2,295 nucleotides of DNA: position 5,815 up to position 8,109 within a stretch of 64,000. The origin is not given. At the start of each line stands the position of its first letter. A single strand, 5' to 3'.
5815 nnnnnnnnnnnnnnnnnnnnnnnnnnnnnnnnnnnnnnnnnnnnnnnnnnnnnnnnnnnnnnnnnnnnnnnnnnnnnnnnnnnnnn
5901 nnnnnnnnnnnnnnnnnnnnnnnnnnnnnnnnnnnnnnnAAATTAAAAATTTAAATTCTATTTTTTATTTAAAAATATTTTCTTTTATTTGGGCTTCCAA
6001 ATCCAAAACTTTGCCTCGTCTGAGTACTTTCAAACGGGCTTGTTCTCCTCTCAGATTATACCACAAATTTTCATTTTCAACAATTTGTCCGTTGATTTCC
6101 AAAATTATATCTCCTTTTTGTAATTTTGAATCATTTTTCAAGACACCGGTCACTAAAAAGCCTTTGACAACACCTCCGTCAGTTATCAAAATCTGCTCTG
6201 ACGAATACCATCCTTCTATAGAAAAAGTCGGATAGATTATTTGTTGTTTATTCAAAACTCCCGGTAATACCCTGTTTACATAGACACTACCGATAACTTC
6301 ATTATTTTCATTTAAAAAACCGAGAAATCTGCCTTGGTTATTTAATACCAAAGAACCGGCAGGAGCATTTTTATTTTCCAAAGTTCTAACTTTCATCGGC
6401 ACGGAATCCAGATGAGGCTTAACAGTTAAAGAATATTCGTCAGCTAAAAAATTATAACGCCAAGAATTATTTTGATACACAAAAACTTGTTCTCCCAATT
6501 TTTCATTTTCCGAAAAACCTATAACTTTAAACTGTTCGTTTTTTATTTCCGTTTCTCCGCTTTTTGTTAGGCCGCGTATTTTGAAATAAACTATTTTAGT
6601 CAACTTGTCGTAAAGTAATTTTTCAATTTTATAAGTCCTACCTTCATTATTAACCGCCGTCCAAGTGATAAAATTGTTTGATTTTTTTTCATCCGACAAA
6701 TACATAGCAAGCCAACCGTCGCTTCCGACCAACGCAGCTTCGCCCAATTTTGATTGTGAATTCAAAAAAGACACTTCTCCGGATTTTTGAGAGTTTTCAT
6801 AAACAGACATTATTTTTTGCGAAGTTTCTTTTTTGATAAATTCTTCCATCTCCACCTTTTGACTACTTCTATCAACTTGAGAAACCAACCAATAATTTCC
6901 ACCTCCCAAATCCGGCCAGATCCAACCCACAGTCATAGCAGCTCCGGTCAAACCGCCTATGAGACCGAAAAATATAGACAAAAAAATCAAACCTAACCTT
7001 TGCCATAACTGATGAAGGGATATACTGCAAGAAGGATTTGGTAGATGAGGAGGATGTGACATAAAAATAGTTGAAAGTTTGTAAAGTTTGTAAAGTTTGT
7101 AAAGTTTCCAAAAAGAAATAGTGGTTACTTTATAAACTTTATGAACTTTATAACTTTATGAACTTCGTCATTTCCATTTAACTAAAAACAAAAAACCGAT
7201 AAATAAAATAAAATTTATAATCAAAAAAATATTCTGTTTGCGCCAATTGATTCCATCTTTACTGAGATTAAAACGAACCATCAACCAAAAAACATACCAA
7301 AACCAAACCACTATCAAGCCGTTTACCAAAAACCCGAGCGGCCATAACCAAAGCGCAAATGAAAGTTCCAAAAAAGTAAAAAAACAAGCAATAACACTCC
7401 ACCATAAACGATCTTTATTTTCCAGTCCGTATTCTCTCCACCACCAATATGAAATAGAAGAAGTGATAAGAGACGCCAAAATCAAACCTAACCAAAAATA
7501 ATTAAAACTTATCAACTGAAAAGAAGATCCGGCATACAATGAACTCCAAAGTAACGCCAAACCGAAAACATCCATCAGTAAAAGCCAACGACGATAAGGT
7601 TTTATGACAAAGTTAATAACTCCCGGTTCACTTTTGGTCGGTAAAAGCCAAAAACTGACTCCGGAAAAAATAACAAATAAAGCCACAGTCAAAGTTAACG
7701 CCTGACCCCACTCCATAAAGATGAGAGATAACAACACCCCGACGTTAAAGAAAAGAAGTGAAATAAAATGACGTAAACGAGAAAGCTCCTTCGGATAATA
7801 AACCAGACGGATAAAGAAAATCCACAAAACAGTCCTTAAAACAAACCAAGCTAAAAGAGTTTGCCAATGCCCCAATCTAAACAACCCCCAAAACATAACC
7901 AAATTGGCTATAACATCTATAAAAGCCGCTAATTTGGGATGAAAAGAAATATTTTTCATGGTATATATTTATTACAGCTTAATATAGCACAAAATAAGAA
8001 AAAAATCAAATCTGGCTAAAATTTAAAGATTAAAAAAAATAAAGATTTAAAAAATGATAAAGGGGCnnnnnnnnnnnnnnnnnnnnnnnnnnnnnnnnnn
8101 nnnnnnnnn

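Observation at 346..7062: Five-gene same-strand array: PDZ protein, Wzz/PCP-like, two micro-proteins, 1474-aa coiled-coil giant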

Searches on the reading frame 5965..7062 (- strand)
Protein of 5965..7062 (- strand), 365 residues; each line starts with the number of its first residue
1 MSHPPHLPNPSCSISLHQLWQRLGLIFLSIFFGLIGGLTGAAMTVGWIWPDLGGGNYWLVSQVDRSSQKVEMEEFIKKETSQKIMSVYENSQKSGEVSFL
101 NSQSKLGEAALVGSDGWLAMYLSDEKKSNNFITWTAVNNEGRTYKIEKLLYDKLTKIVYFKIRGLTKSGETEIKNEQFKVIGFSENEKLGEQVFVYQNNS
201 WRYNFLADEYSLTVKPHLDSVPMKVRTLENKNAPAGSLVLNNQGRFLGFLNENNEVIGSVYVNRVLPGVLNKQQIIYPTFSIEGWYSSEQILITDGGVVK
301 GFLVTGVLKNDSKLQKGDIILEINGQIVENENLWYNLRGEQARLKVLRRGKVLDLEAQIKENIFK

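Call 3: search_protein_families(library=pfam, proteins=[window:5965-7062:-], max_evalue=1)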
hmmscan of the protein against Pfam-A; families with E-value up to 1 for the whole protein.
window:5965-7062:- (365 aa): 3 families
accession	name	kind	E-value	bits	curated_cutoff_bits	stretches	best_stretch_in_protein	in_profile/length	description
PF00595.29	PDZ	-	0.00011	23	23.2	1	298-330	28-59/81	PDZ domain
PF13180.12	PDZ_2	-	0.0095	16.6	27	1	312-357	28-78/80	PDZ domain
PF17820.7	PDZ_6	-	0.045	13.9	27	1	314-329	16-31/54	PDZ domain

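Call 4: search_protein_families(library=ncbifam, proteins=[window:5965-7062:-], max_evalue=1)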
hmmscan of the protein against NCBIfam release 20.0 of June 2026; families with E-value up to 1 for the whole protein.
window:5965-7062:- (365 aa): 4 families
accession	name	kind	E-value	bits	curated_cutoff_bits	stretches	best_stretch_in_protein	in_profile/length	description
NF041199.1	trx7_PDZ_seleno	equivalog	0.002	17.1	300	1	311-358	335-389/390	Trx7/PDZ domain-containing (seleno)protein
TIGR02037.1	degP_htrA_DO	subfamily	0.0047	15.9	416.2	1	299-361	258-329/434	Do family serine endopeptidase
NF040960.1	MamE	equivalog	0.066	11.8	800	1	299-356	466-532/659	magnetosome formation protease MamE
TIGR02913.1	HAF_rpt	repeat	0.8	9.7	22.65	1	179-200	9-30/39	HAF repeat protein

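Call 11: search_protein_families(library=phrogs, proteins=[window:5965-7062:-], max_evalue=0.1)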
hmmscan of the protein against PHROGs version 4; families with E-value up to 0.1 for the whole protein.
window:5965-7062:- (365 aa): 2 families
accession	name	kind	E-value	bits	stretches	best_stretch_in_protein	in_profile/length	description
phrog_11383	-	unknown function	0.0071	16.8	1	261-361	347-456/462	-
phrog_29973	-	unknown function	0.045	14.7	0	130-245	2-115/177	-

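Call 27: find_homologous_proteins(query=window:5965-7062:-, max_evalue=0.001)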
Query window:5965-7062:- (365 aa): 124 proteins with E <= 0.001 among 4967 candidates; the best 120 are listed.
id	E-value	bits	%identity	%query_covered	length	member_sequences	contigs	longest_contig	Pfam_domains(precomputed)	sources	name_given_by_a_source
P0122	2.6e-240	815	100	100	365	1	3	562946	-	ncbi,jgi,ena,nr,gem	ncbi:MAG TPA: PDZ domain-containing protein [Candidatus Magasanikbacteria bacterium]|nr:PDZ domain-c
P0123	1.8e-212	723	86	100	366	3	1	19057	-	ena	-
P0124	1.6e-172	592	71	100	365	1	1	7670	-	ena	-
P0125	1.8e-168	579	70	100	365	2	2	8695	-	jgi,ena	-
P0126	6.7e-168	577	68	100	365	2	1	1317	-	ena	-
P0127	6.7e-165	567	66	99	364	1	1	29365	-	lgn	-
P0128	1.6e-159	549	66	99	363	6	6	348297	-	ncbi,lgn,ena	-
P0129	3.5e-155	535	65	99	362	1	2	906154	-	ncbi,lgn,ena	-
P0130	2.7e-152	526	63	99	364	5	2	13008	-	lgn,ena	-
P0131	6.9e-150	518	61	100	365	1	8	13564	-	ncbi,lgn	-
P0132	1.3e-143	497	60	100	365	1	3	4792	-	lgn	-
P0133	2.7e-139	483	69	82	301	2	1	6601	-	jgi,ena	-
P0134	2.7e-130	453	66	85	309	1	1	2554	-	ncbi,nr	ncbi:MAG: hypothetical protein Q7J14_01020, partial [Candidatus Magasanikbacteria bacterium]|nr:hypo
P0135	3.4e-89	318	42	98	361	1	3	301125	-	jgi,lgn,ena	-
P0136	2.0e-87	312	43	97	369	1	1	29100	-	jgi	-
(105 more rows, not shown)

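Call 32: search_solved_structures(query=A2, max_evalue=1, show_alignments=2)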
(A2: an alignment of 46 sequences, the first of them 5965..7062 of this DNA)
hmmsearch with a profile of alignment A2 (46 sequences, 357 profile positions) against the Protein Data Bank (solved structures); distinct sequences matched with E-value up to 1: 95 (the best 60 are shown).
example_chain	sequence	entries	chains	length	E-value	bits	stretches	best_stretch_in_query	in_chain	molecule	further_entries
3otp_A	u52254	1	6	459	3.6e-07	32.9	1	104-354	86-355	Protease do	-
3mh4_A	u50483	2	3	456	5.5e-07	32.4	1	104-354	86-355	Protease do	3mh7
3mh5_A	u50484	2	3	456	6.3e-07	32.1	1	104-354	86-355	Protease do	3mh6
6jjk_A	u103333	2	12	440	6.8e-07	32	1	104-354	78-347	Periplasmic serine endoprotease DegP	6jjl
1ky9_A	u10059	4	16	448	7.4e-07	31.9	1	104-354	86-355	PROTEASE DO | Periplasmic serine endoprotease DegP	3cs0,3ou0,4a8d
2zle_A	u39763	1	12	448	8.6e-07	31.7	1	104-354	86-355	Protease do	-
6jjo_A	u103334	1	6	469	9.1e-07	31.6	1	104-354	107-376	Periplasmic serine endoprotease DegP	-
7xs0_A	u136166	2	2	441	2.3e-06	30.3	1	102-351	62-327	Periplasmic serine endoprotease DegP-like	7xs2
22kg_A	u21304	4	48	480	2.5e-06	30.2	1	302-352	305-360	Probable periplasmic serine endoprotease DegP-like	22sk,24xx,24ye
10br_A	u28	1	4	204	6.3e-06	28.9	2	305-350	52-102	Periplasmic serine protease DO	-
5y28_A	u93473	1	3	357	9.7e-06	28.3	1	102-351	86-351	Periplasmic serine endoprotease DegP-like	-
8f0a_A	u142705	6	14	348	1.5e-05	27.6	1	104-354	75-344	Periplasmic serine endoprotease DegP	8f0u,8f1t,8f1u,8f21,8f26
5y2d_A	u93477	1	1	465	2.1e-05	27.1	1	102-351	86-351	Periplasmic serine endoprotease DegP-like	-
4a8a_A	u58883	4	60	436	3e-05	26.6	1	281-353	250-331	PERIPLASMIC PH-DEPENDENT SERINE ENDOPROTEASE DEGQ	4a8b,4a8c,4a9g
8kic_D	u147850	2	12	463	3.8e-05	26.3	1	281-353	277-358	peptidase Do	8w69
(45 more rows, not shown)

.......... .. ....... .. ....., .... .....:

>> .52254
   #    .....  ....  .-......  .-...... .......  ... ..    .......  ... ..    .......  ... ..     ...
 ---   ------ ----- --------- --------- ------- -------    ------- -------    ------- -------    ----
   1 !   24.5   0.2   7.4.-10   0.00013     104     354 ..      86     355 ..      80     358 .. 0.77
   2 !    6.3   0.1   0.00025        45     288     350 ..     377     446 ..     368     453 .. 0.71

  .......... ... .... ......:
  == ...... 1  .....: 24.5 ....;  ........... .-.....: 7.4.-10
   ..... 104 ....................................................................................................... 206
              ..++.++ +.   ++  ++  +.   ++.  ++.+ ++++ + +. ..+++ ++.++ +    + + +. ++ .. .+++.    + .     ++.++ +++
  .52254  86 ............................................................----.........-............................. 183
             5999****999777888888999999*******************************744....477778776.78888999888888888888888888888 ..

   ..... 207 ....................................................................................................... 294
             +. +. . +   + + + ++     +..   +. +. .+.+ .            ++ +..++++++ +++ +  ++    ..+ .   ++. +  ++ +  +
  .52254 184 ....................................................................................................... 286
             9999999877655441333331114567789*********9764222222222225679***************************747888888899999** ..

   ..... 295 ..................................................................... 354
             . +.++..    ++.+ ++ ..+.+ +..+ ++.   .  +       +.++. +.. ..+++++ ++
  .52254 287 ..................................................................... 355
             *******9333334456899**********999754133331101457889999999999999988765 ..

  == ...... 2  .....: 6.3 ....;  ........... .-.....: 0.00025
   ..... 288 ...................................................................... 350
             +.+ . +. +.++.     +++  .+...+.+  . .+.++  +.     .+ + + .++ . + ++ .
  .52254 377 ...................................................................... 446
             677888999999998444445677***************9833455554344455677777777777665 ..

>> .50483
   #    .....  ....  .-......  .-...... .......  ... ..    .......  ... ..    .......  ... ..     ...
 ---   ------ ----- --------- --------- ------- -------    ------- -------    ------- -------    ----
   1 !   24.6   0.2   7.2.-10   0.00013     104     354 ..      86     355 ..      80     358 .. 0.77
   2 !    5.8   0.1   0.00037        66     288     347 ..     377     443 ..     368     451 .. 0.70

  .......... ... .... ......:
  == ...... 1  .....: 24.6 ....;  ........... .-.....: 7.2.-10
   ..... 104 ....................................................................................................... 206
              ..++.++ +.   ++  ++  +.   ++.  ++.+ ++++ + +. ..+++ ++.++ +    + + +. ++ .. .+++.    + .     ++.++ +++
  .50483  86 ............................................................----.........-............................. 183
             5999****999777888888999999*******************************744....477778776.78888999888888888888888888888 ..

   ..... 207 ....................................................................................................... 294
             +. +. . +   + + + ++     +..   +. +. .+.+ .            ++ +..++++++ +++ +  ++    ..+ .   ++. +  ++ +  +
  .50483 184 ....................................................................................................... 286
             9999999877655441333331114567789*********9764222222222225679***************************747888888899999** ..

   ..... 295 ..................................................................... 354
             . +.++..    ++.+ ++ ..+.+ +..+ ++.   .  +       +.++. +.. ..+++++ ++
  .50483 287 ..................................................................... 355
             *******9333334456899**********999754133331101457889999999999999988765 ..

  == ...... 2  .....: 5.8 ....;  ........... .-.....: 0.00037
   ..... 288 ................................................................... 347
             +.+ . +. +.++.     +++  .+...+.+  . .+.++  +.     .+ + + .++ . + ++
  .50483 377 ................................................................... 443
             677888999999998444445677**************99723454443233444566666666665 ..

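Call 40: predict_structure(alignment_id=A2)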
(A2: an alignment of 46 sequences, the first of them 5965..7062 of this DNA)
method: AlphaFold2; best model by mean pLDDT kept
length: 365 residues; sequences in the alignment: 46
mean_pLDDT: 84.8   pTM: 0.73
mean pLDDT of the five models: 84.8, 84.6, 84.1, 83.3, 83.1
residues with pLDDT >= 90: 201; 70-90: 107; 50-70: 39; < 50: 18
segments of 3 or more residues with pLDDT < 50: 53-68
pLDDT, mean of each block of 10 residues (from residue 1): 60 76 89 86 67 46 43 81 94 90 95 95 94 94 94 94 73 75 88 92 93 83 88 95 94 93 90 90 91 91 91 92 87 67 93 92 77
secondary structure, 60 per line:
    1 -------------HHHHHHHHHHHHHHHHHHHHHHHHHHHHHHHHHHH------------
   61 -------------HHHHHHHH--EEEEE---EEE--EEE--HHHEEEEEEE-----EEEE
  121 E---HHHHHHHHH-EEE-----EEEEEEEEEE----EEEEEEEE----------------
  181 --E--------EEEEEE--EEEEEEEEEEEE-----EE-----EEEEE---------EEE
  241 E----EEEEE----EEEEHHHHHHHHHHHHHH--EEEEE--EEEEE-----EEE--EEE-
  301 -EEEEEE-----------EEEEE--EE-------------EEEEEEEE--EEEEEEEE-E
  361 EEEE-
elements in order: H14-48 H74-81 E84-88 E92-94 E97-99 E105-111 E117-121 H125-133 E135-137 E143-152 E157-164 E192-197 E200-211 E224-228 E238-241 E246-250 E255-258 H259-272 E275-279 E282-286 E292-294 E297-299 E302-307 E319-323 E341-348 E351-358 E360-364

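Call 48: fold_search(model_id=the predicted structure, library=pdb)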
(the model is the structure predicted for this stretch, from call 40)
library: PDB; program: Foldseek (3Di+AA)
matches with E <= 10: 1241; with E <= 0.001: 403
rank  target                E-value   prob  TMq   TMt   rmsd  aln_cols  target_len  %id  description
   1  8k2y_A                4.5e-14  1.00  0.56  0.69   4.9       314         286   18  Crystal structure of MucD (released 2023-11-29)
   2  3gcn_A                5.6e-14  1.00  0.50  0.58   6.6       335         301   14  Crystal structure of DegS H198P/D320A mutant modified by DFP in complex with OMP peptide (YQF) (released 2009-03-31)
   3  8k2y_B                8.2e-14  1.00  0.53  0.64   5.6       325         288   18  Crystal structure of MucD (released 2023-11-29)
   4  3gco_A                8.2e-14  1.00  0.50  0.59   6.6       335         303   13  Crystal structure of DegS H198P/D320A mutant modified by DFP in complex with DNRDGNVYQF OMP peptide (released 2009-03-31)
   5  6ew9_A                1.3e-13  1.00  0.51  0.59   5.7       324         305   15  CRYSTAL STRUCTURE OF DEGS STRESS SENSOR PROTEASE IN COMPLEX WITH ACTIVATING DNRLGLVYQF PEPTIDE (released 2018-04-25)
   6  3otp_E                1.5e-13  1.00  0.50  0.48   6.2       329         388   14  Crystal structure of the DegP dodecamer with a model substrate (released 2011-01-19)
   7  3gdv_A                1.6e-13  1.00  0.52  0.62   5.8       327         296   12  Crystal structure of DegS H198P/D320A mutant modified by DFP and in complex with YQF peptide (released 2009-03-31)
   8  3gdv_C                1.8e-13  1.00  0.51  0.62   5.7       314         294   15  Crystal structure of DegS H198P/D320A mutant modified by DFP and in complex with YQF peptide (released 2009-03-31)
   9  8f0a_A                1.9e-13  1.00  0.52  0.61   5.9       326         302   14  Client-bound structure of a DegP trimer within a 12mer cage (released 2022-11-23)
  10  3otp_C                2.0e-13  1.00  0.52  0.50   6.0       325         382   14  Crystal structure of the DegP dodecamer with a model substrate (released 2011-01-19)
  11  3gdu_C                2.2e-13  1.00  0.49  0.59   5.9       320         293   13  Crystal structure of DegS H198P/D320A mutant modified by DFP and in complex with YRF peptide (released 2009-03-31)
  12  7vyz                  2.3e-13  1.00  0.49  0.58   6.5       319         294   13  Structure of the M. tuberculosis HtrA S367A mutant (released 2022-11-23)
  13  3mh6                  2.7e-13  1.00  0.52  0.48   6.2       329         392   14  HtrA proteases are activated by a conserved mechanism that can be triggered by distinct molecular cues (released 2010-06-30)
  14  3otp_D                2.8e-13  1.00  0.52  0.49   6.0       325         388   14  Crystal structure of the DegP dodecamer with a model substrate (released 2011-01-19)
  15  7w4u                  3.9e-13  1.00  0.48  0.57   6.4       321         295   13  Structure of the M. tuberculosis HtrA S407A mutant at room-temperature (released 2022-12-07)
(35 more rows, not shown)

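Call 86: search_protein_families(library=padloc, proteins=[window:5965-7062:-], max_evalue=0.01)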
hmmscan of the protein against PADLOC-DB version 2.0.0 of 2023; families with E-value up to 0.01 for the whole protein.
window:5965-7062:- (365 aa): 0 families

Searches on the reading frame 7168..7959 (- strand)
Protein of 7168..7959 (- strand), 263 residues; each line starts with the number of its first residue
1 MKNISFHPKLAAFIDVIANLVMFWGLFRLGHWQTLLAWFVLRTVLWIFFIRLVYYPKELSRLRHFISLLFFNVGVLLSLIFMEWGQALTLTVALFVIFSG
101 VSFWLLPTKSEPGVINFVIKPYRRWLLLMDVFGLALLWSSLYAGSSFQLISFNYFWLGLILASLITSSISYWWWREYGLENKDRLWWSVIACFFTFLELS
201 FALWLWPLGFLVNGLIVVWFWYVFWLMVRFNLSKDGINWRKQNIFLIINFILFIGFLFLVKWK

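Call 3: search_protein_families(library=pfam, proteins=[window:7168-7959:-], max_evalue=1)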
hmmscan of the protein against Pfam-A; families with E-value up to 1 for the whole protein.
window:7168-7959:- (263 aa): 1 family
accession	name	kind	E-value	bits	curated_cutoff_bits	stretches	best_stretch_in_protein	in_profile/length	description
PF16316.10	DUF4956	-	0.075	13.2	30.6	1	44-99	3-58/169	Domain of unknown function (DUF4956)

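Call 4: search_protein_families(library=ncbifam, proteins=[window:7168-7959:-], max_evalue=1)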
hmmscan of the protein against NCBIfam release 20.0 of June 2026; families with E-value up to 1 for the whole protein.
window:7168-7959:- (263 aa): 0 families

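Call 11: search_protein_families(library=phrogs, proteins=[window:7168-7959:-], max_evalue=0.1)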
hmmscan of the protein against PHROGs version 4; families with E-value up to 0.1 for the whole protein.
window:7168-7959:- (263 aa): 0 families

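Call 55: search_solved_structures(query=A4, max_evalue=5)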
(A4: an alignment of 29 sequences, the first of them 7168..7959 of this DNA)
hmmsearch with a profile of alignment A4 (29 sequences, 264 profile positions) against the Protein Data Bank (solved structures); distinct sequences matched with E-value up to 5: 0.

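Call 56: search_protein_families(library=pfam, alignment_id=A4, max_evalue=1)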
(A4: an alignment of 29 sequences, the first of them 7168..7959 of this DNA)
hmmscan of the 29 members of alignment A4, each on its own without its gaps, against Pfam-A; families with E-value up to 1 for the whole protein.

A. member 1, window:7168-7959:- (263 aa): 1 family
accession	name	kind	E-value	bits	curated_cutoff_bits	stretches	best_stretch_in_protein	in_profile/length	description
PF16316.10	DUF4956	-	0.075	13.2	30.6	1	44-99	3-58/169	Domain of unknown function (DUF4956)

B. families by the number of members that match (of 29 scanned): 3 families
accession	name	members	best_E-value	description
PF19326.5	AMP_deaminase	1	0.006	AMP deaminase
PF16316.10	DUF4956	1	0.075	Domain of unknown function (DUF4956)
PF01350.22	Flavi_NS4A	1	0.17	Flavivirus non-structural protein NS4A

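Call 86: search_protein_families(library=padloc, proteins=[window:7168-7959:-], max_evalue=0.01)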
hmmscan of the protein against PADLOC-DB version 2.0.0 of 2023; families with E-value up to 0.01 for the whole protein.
window:7168-7959:- (263 aa): 0 families
